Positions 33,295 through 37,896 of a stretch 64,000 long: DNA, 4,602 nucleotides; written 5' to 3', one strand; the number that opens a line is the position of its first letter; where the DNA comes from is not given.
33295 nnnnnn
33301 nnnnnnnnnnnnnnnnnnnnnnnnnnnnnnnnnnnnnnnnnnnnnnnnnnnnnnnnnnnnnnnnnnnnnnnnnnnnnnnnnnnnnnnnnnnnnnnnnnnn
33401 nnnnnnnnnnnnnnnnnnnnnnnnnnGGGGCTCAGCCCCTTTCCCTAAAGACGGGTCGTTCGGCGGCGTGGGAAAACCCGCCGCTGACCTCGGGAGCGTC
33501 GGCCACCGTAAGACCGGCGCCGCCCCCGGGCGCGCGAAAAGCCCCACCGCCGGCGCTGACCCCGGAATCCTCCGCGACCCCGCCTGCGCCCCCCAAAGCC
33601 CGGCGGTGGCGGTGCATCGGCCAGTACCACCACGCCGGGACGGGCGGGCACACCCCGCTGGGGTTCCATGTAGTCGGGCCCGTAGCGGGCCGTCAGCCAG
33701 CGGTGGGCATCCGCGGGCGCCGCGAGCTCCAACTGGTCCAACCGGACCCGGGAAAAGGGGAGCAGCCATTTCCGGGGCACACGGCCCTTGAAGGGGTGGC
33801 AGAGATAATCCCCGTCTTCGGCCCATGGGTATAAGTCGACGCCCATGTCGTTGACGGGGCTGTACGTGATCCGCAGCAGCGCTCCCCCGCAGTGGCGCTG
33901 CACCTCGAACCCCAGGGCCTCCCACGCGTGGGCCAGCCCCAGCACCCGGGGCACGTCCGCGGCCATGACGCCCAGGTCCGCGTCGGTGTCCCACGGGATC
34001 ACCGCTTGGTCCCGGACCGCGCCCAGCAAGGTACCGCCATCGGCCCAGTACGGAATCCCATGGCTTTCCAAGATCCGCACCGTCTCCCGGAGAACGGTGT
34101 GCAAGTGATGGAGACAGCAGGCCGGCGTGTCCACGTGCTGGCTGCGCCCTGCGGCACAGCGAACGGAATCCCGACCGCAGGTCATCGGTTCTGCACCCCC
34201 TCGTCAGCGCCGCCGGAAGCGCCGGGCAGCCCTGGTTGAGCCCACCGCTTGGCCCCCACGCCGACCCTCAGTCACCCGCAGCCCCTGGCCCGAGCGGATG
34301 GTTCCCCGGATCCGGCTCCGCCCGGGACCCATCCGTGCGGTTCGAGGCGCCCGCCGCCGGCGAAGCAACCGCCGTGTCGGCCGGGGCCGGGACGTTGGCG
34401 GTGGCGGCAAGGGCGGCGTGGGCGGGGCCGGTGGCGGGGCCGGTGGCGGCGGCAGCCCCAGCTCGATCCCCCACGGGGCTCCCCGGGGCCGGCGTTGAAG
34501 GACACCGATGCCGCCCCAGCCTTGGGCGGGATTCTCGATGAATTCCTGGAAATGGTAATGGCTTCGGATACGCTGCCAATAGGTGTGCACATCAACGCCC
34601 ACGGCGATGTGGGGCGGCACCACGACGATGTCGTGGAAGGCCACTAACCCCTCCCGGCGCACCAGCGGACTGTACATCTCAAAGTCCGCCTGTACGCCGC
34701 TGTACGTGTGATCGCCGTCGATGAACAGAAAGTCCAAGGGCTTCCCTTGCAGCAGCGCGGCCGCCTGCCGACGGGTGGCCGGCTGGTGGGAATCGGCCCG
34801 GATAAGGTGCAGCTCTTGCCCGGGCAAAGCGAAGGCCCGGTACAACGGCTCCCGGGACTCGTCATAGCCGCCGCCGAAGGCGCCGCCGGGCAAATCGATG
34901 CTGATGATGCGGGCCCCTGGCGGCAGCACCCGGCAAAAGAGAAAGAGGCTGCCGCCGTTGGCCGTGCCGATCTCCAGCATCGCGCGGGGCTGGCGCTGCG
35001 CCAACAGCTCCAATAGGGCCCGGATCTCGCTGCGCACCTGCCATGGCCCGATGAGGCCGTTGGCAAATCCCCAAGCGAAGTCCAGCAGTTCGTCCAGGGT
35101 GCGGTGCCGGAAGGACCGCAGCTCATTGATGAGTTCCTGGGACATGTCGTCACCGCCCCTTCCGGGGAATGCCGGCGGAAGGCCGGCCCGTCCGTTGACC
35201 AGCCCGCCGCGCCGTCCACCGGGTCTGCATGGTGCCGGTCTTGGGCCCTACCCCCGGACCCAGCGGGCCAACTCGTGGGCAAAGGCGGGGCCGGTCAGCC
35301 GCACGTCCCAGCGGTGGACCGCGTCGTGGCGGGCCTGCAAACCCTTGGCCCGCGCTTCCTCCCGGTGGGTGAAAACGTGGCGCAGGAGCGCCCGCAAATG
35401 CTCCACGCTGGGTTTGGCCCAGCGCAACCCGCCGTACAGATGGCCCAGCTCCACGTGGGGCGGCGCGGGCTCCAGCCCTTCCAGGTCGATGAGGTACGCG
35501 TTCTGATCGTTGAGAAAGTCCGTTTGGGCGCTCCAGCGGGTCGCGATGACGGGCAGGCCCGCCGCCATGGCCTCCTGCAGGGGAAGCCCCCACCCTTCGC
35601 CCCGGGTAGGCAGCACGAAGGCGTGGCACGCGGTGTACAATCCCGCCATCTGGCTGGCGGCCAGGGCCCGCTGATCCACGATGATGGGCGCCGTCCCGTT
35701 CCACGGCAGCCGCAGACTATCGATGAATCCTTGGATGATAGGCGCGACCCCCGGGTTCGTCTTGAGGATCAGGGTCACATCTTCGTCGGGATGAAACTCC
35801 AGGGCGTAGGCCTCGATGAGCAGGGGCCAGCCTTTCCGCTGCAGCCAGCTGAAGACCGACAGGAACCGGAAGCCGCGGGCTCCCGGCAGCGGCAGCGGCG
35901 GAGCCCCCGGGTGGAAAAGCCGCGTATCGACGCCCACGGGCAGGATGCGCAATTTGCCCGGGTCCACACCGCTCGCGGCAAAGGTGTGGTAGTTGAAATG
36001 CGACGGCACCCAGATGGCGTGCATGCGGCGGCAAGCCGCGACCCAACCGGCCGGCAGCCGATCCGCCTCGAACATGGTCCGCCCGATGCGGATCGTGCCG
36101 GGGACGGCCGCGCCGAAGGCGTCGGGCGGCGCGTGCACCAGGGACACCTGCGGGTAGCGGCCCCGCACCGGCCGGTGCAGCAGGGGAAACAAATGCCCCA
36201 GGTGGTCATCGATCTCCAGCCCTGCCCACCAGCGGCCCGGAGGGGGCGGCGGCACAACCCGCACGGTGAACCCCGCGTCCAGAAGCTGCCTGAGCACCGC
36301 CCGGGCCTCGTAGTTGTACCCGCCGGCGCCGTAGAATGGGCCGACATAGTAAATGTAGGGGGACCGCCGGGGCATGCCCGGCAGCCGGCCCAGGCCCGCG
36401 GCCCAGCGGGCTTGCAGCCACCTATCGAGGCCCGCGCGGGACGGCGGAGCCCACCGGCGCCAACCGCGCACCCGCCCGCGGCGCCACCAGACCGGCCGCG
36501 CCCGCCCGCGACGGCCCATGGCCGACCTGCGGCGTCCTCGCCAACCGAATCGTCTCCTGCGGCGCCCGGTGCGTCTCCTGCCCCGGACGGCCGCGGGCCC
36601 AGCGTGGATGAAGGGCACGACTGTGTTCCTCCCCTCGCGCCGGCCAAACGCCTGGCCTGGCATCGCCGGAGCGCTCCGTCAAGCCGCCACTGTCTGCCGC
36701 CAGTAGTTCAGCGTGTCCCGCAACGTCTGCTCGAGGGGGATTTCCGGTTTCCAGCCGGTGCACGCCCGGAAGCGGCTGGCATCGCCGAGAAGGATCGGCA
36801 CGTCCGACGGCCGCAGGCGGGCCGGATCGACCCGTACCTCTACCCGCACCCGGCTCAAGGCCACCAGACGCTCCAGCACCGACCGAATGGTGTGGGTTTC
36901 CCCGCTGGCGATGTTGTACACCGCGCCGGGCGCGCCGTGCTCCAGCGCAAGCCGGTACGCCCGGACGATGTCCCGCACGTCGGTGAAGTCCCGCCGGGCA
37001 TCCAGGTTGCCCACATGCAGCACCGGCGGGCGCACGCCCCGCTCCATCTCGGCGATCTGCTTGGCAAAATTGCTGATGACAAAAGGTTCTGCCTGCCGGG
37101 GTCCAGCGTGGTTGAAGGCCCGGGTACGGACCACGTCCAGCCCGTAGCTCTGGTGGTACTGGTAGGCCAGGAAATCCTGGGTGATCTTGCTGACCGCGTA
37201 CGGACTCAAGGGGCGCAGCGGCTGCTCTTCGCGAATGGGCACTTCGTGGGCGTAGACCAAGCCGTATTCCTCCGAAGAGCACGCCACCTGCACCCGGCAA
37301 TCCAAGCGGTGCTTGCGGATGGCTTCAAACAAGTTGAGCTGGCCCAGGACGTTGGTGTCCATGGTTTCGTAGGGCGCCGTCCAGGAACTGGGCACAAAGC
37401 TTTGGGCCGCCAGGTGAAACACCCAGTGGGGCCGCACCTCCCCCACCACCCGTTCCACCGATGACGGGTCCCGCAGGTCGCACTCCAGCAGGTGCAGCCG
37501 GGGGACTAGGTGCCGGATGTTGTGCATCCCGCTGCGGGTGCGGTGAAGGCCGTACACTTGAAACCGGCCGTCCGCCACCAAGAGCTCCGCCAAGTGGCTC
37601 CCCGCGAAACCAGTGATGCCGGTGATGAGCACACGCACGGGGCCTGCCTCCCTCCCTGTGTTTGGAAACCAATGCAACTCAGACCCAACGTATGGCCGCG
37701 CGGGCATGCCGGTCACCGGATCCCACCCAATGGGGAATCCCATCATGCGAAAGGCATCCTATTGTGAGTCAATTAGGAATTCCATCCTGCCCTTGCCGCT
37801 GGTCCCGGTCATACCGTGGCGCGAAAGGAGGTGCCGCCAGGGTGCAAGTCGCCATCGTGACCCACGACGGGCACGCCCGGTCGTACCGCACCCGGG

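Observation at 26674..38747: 12-kb glycan-tailoring cluster with two ATP-grasp ligases and no membrane or export component: candidate mother-cell or spore-surface glycan system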

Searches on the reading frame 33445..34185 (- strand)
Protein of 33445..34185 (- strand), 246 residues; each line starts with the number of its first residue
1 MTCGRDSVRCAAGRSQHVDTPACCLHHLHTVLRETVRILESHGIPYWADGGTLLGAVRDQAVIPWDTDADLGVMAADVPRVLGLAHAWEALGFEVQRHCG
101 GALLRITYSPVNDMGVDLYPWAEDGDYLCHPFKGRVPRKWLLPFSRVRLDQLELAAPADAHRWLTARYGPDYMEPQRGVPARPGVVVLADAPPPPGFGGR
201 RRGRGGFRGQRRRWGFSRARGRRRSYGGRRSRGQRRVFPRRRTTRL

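Call 3: search_protein_families(library=pfam, proteins=[window:33445-34185:-], max_evalue=0.01)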
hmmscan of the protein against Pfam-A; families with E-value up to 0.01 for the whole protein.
window:33445-34185:- (246 aa): 1 family
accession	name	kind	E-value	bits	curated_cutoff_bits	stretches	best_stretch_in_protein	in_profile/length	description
PF04991.19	LicD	-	1e-14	55.6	22.6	1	40-80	2-42/227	LicD family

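Call 4: search_protein_families(library=ncbifam, proteins=[window:33445-34185:-], max_evalue=0.01)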
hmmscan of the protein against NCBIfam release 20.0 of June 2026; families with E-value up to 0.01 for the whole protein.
window:33445-34185:- (246 aa): 1 family
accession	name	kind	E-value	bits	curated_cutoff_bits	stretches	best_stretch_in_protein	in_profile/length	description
NF045866.1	GGPL_Ptran_Mf1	equivalog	3.3e-10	40.5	225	1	29-73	6-50/240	diacylglycerol cholinephosphotransferase Mf1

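Call 6: find_encoding_contigs(protein=window:33445-34185:-, flank=10000, max_places=6)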
Protein window:33445-34185:- (246 aa): 23 contigs read that carry it; 6 places shown.
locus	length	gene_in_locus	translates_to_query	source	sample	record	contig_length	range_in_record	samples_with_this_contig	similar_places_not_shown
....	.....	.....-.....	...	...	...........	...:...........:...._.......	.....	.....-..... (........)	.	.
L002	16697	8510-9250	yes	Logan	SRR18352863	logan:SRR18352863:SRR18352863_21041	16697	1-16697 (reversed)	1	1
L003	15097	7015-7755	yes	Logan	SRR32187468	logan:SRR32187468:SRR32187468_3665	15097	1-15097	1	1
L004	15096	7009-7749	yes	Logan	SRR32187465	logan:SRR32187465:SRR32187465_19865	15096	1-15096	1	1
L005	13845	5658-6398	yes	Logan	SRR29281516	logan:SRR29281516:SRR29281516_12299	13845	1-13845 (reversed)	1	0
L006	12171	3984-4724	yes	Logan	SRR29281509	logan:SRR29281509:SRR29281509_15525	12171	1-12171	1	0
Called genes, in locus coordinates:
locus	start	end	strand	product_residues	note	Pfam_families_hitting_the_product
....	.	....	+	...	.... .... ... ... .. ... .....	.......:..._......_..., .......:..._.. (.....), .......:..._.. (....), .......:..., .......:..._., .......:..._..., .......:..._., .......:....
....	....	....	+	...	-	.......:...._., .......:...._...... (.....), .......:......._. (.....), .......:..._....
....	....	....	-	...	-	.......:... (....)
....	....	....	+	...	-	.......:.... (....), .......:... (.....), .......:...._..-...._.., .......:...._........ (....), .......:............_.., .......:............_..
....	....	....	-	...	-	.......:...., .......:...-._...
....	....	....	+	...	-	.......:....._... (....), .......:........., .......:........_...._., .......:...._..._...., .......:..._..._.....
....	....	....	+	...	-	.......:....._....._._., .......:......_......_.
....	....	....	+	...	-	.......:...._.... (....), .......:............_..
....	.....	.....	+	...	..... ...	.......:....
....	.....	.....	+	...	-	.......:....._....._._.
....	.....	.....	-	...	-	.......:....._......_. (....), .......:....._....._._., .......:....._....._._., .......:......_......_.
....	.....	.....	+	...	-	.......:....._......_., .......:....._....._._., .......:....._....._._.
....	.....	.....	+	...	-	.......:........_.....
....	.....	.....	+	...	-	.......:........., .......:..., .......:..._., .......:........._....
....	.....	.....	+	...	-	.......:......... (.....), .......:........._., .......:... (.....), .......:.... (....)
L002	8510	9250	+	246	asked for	PF04991:LicD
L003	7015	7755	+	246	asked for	PF04991:LicD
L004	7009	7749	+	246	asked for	PF04991:LicD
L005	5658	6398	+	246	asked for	PF04991:LicD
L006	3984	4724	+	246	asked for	PF04991:LicD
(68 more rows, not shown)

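Call 85: search_solved_structures(query=window:33445-34185:-, max_evalue=0.01)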
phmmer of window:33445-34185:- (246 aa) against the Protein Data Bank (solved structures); distinct sequences matched with E-value up to 0.01: 1.
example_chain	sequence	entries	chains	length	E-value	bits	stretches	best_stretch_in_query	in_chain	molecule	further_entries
6kaj_A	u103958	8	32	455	3.2e-20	75.5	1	20-180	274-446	Fukutin-related protein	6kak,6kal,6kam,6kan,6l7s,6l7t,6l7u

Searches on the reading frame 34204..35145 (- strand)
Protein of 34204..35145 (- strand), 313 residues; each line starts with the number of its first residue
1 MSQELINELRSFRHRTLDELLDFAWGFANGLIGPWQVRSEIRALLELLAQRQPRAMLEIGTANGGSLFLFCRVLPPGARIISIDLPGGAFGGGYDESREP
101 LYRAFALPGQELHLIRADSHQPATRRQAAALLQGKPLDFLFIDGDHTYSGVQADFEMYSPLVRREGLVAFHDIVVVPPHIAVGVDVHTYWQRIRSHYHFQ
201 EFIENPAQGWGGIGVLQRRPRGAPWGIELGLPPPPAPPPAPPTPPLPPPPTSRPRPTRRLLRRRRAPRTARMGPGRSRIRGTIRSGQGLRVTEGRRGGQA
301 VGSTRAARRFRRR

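Call 3: search_protein_families(library=pfam, proteins=[window:34204-35145:-], max_evalue=0.01)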
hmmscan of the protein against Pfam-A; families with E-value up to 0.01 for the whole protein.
window:34204-35145:- (313 aa): 3 families
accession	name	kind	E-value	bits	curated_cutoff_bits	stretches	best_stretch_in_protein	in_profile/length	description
PF13578.12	Methyltransf_24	-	3.5e-17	63.6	26.3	1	57-173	1-105/105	Methyltransferase domain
PF04989.18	RMNT_CmcI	-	1.4e-07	31.9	23.2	1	35-169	15-144/206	Rhamnosyl O-methyltransferase/CmcI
PF01596.23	Methyltransf_3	-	0.004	16.9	22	0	44-172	35-154/204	O-methyltransferase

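Call 4: search_protein_families(library=ncbifam, proteins=[window:34204-35145:-], max_evalue=0.01)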
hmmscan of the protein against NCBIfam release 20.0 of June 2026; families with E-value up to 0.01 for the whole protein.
window:34204-35145:- (313 aa): 1 family
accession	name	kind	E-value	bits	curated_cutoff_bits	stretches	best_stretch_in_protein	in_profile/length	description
NF045824.1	RhmsylMtase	equivalog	0.00068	19.1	400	1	35-175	43-175/226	rhamnosyl O-methyltransferase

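Call 86: search_solved_structures(query=window:34204-35145:-, max_evalue=0.01)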
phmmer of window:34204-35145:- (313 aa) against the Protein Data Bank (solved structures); distinct sequences matched with E-value up to 0.01: 5.
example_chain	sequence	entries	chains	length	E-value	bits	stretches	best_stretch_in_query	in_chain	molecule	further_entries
2gpy_A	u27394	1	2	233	3e-05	26.5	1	42-174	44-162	O-methyltransferase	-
6g7d_A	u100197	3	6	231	4.5e-05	25.9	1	107-217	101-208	Methyltransferase domain protein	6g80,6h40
5zw3_A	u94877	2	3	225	0.00073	22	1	37-173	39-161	Putative O-methyltransferase YrrM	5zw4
5n5d_A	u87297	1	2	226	0.00083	21.8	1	43-143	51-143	Methyltransferase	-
3dul_A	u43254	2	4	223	0.0092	18.3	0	43-181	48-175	O-methyltransferase, putative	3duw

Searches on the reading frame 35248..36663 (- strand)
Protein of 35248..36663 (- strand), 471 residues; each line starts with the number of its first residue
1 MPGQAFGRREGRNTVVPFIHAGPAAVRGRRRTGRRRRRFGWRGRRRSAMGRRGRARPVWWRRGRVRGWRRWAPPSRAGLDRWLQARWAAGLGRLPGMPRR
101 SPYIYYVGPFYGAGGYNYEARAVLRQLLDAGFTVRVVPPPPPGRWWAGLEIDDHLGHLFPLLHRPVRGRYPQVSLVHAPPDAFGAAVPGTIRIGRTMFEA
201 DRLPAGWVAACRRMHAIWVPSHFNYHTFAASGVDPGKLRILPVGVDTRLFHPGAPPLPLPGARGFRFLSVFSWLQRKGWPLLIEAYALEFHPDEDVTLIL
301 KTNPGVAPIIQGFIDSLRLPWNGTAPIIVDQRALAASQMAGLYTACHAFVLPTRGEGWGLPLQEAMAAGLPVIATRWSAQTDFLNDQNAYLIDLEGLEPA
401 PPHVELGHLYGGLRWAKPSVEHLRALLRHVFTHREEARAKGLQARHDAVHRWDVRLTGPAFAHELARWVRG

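Call 3: search_protein_families(library=pfam, proteins=[window:35248-36663:-], max_evalue=0.01)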
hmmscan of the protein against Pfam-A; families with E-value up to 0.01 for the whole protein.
window:35248-36663:- (471 aa): 4 families
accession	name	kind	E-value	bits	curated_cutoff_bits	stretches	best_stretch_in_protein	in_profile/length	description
PF13692.12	Glyco_trans_1_4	-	3e-11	44.2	27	1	333-393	67-125/142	Glycosyl transferases group 1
PF00534.26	Glycos_transf_1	-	6.1e-10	39.3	26.4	1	338-388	85-135/172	Glycosyl transferases group 1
PF20706.3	GT4-conflict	-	0.00013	21.5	26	1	338-391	274-324/385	Family 4 Glycosyltransferase in conflict systems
PF13524.12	Glyco_trans_1_2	-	0.0032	17.9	25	1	327-447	28-128/144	Glycosyl transferase-like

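Call 4: search_protein_families(library=ncbifam, proteins=[window:35248-36663:-], max_evalue=0.01)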
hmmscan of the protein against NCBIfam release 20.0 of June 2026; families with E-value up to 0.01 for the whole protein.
window:35248-36663:- (471 aa): 12 families
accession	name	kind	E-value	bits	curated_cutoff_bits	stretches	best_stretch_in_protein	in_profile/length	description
NF041876.1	EPS_EpsE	equivalog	1.6e-09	37.5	400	1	235-391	185-342/389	exopolysaccharide biosynthesis GT4 family glycosyltransferase EpsE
TIGR04047.1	MSMEG_0565_glyc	hypoth_equivalog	1.4e-08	34.3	259.85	1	331-392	262-323/373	MSMEG_0565 family glycosyltransferase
NF053787.1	GlcN_PG_synth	equivalog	4.5e-08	32.3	480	1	326-388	242-304/361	N-acetylglucosaminyl phosphatidylglycerol synthase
TIGR03088.1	stp2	hypoth_equivalog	1.3e-07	31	409.05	1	337-388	264-315/374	TIGR03088 family PEP-CTERM/XrtA system glycosyltransferase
TIGR02149.1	glgA_Coryne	subfamily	0.0001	21.5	302.4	1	275-395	215-334/391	glycogen synthase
TIGR03999.1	thiol_BshA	equivalog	0.0026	16.7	273.7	1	338-395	265-323/375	N-acetyl-alpha-D-glucosaminyl L-malate synthase BshA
TIGR03449.1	mycothiol_MshA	equivalog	0.004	16.1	462.5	1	325-376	283-334/406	D-inositol-3-phosphate glycosyltransferase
NF038295.1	EPS_HpsP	equivalog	0.0042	16.2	550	0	340-375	282-317/388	hormogonium polysaccharide biosynthesis glycosyltransferase HpsP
NF047684.1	TeichurnBiosyTuaC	equivalog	0.0042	16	550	1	338-393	282-337/391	teichuronic acid biosynthesis protein TuaC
TIGR02470.1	sucr_synth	equivalog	0.0073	14.5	810.4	1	348-392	646-691/784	sucrose synthase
TIGR02918.1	TIGR02918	equivalog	0.0076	15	574.6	0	338-394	385-443/500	accessory Sec system glycosyltransferase GtfA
TIGR02472.1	sucr_P_syn_N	equivalog_domain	0.0089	14.9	576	0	348-394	343-390/439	sucrose-phosphate synthase, putative, glycosyltransferase domain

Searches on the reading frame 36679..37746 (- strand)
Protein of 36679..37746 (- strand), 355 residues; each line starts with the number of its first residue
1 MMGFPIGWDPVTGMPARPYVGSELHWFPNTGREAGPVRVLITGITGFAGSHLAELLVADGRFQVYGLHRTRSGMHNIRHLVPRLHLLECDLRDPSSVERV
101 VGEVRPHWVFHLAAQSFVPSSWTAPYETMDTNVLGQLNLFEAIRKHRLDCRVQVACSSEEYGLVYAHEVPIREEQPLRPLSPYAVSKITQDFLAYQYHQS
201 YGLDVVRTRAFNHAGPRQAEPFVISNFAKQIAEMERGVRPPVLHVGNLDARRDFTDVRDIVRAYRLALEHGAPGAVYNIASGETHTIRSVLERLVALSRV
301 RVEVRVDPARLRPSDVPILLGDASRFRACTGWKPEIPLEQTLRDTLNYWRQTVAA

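Call 3: search_protein_families(library=pfam, proteins=[window:36679-37746:-], max_evalue=0.01)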
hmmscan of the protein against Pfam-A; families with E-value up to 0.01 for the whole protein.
window:36679-37746:- (355 aa): 7 families
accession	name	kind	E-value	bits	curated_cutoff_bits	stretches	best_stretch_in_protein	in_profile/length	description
PF16363.11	GDP_Man_Dehyd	-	3.6e-86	290.1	27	1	40-345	1-332/332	GDP-mannose 4,6 dehydratase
PF01370.27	Epimerase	-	2.2e-58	198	20.9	1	39-280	1-240/240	NAD dependent epimerase/dehydratase family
PF02719.21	Polysacc_synt_2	-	1.5e-12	47.7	20.2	1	39-154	1-126/293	Polysaccharide biosynthesis protein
PF04321.23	RmlD_sub_bind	-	2e-08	34.1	27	1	38-191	2-133/287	RmlD substrate binding domain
PF01073.25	3Beta_HSD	-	1.1e-05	25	22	1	40-158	1-116/280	3-beta hydroxysteroid dehydrogenase/isomerase family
PF13460.12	NAD_binding_10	-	0.0004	20.7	27.2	1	43-105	1-62/184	NAD(P)H-binding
PF07993.18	NAD_binding_4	-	0.0062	16.1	20.1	0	41-76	1-38/258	Male sterility protein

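Call 4: search_protein_families(library=ncbifam, proteins=[window:36679-37746:-], max_evalue=0.01)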
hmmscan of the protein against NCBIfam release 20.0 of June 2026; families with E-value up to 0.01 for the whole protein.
window:36679-37746:- (355 aa): 30 families (the best 25 are shown)
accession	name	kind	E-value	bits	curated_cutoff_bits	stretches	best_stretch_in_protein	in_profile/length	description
TIGR01472.1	gmd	equivalog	2.1e-52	178.4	415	1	39-347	3-336/342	GDP-mannose 4,6-dehydratase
TIGR04180.1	EDH_00030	hypoth_equivalog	2.5e-52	177.8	475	1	39-335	1-295/297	NAD-dependent 4,6-dehydratase LegB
TIGR01181.1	dTDP_gluc_dehyt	equivalog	5e-41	140.8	365.1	1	38-351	1-313/321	dTDP-glucose 4,6-dehydratase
TIGR01179.1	galE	equivalog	2.6e-35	121.8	262.3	1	38-351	1-327/332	UDP-glucose 4-epimerase GalE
TIGR02622.1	CDP_4_6_dhtase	equivalog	3.9e-28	98.6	278.45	1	38-203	6-174/352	CDP-glucose 4,6-dehydratase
NF007490.0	PRK10084.1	subfamily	1.7e-20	73.3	649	1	38-349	2-334/361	dTDP-glucose 4,6-dehydratase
NF007582.0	PRK10217.1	equivalog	2.2e-20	73.1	698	1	38-294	3-273/355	dTDP-glucose 4,6-dehydratase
NF011728.1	PRK15181.1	equivalog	2.9e-20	72.6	760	1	35-349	14-337/348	Vi polysaccharide biosynthesis UDP-N-acetylglucosaminuronic acid C-4 epimerase TviC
TIGR03466.1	HpnA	hypoth_equivalog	3.7e-17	62.2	367.65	1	38-302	2-250/327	hopanoid-associated sugar epimerase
TIGR02197.1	heptose_epim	equivalog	1e-16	61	274.6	1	39-313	1-277/316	ADP-glyceromanno-heptose 6-epimerase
NF007956.0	PRK10675.1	subfamily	9.2e-15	54.6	394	1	38-348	2-328/338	UDP-glucose 4-epimerase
NF052578.1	StrlDmthSdmBMthl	equivalog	3.3e-13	50.1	600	1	39-298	3-245/328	sterol demethylase protein SdmB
NF043036.1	ErythonDh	equivalog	6.6e-13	48.5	325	1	38-199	2-165/321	D-erythronate dehydrogenase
NF047922.1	GDPFucSynFcl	equivalog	7e-13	48.7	500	1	88-349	36-301/308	GDP-L-fucose synthase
NF008872.0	PRK11908.1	equivalog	1.6e-12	47.1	294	1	38-298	3-271/349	bifunctional UDP-4-keto-pentose/UDP-xylose synthase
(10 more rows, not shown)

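Call 40: search_solved_structures(query=window:36679-37638:-, max_evalue=1e-10)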
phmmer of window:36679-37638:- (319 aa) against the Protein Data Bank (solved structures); distinct sequences matched with E-value up to 1e-10: 93 (the best 60 are shown).
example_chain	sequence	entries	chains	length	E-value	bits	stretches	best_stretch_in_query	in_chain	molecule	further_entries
2pk3_A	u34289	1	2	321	2.2e-87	296.7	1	1-315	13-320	GDP-6-deoxy-D-lyxo-4-hexulose reductase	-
7us5_A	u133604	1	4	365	6.4e-59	203.2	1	3-317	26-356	GDP-D-GLYCERO-D-MANNO-HEPTOSE 4,6-DEHYDRATASE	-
6x3b_A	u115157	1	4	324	1.1e-58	202.5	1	2-317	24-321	GDP-6-deoxy-D-mannose reductase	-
1db3_A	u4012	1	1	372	2.7e-47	165.1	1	3-269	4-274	GDP-MANNOSE 4,6-DEHYDRATASE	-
1rpn_A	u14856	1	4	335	5.8e-45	157.4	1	3-308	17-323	GDP-mannose 4,6-dehydratase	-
5uzh_A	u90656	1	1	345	1.7e-44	155.8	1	3-263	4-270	NafoA.00085.b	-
7kf3_A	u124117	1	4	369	1.1e-42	149.9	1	3-268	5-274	GDP-mannose 4,6-dehydratase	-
1n7g_A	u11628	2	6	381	4e-42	148.1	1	3-307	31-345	GDP-D-mannose-4,6-dehydratase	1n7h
2z1m_A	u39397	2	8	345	2.9e-40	142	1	2-263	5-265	GDP-D-mannose dehydratase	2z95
6gpj_A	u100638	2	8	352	9.1e-39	137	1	3-257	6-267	GDP-mannose 4,6 dehydratase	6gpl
5in4_A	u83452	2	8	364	1.1e-38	136.7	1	3-257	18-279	GDP-mannose 4,6 dehydratase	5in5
1t2a_A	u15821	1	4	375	1.2e-38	136.6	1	3-257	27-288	GDP-mannose 4,6 dehydratase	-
6q94_B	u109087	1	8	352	2.4e-38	135.6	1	3-257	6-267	GDP-mannose 4,6 dehydratase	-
6gpk_A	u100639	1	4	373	2.9e-38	135.4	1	3-257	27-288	GDP-mannose 4,6 dehydratase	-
2p5u_A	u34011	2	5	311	4.7e-37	131.4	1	1-316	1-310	UDP-glucose 4-epimerase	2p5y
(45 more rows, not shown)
